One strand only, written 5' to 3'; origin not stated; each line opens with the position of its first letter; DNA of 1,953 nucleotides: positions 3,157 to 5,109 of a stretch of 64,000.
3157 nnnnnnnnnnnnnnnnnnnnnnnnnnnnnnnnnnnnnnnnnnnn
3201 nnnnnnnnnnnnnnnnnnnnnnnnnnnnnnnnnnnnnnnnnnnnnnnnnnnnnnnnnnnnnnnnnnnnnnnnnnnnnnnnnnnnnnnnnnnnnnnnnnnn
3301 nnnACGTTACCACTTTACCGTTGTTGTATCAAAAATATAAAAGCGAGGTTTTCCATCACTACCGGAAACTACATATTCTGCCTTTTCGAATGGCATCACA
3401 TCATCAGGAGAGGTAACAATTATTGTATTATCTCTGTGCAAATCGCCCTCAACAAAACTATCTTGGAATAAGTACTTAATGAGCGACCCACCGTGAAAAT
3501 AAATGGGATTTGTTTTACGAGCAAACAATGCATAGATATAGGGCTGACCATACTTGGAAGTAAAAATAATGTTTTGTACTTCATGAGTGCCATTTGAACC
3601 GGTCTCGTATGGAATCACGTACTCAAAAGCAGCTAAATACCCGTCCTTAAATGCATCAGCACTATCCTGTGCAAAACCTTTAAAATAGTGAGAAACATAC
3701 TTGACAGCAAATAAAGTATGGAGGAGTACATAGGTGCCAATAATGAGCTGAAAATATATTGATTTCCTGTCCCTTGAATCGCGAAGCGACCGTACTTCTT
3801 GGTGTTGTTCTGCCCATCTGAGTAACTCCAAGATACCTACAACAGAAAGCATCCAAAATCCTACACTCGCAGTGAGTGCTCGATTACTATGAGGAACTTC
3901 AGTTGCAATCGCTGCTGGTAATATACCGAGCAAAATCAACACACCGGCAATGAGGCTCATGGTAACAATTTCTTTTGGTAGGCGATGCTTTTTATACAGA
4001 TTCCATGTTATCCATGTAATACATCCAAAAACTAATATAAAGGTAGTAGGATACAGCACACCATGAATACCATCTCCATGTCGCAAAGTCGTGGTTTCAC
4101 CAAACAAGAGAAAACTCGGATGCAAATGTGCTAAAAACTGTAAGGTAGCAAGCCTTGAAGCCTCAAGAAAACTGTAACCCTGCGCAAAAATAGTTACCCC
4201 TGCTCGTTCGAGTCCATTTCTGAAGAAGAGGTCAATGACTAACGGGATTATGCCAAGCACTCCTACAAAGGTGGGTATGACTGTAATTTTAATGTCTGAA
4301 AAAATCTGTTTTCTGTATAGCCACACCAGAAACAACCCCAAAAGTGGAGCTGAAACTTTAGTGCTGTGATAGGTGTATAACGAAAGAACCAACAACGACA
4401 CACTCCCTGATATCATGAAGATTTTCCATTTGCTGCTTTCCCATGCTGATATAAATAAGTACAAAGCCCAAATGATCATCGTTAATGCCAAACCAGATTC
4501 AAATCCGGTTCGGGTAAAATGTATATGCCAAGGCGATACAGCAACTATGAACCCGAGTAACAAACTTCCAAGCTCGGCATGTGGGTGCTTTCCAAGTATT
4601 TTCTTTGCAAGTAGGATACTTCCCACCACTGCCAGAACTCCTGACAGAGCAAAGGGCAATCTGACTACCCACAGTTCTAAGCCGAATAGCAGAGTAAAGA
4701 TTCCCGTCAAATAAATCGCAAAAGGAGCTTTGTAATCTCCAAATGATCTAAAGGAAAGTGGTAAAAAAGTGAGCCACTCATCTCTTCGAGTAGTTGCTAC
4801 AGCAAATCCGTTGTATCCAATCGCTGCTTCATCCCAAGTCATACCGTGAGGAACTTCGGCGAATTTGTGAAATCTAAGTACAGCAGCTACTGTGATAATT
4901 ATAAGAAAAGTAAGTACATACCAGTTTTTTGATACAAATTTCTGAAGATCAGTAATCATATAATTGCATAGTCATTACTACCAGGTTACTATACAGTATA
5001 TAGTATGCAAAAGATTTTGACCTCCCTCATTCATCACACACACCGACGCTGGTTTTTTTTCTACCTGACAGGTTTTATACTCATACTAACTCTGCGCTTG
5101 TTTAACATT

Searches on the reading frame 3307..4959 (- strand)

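Call 50: search_protein_families(library=pfam, proteins=[window:3307-4959:-], max_evalue=0.00001)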
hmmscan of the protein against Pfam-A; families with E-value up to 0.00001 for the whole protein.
window:3307-4959:- (550 aa): 1 family
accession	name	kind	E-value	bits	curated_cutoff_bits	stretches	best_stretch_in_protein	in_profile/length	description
PF13231.12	PMT_2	-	1.5e-08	35.4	26.1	1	77-240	2-157/160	Dolichyl-phosphate-mannose-protein mannosyltransferase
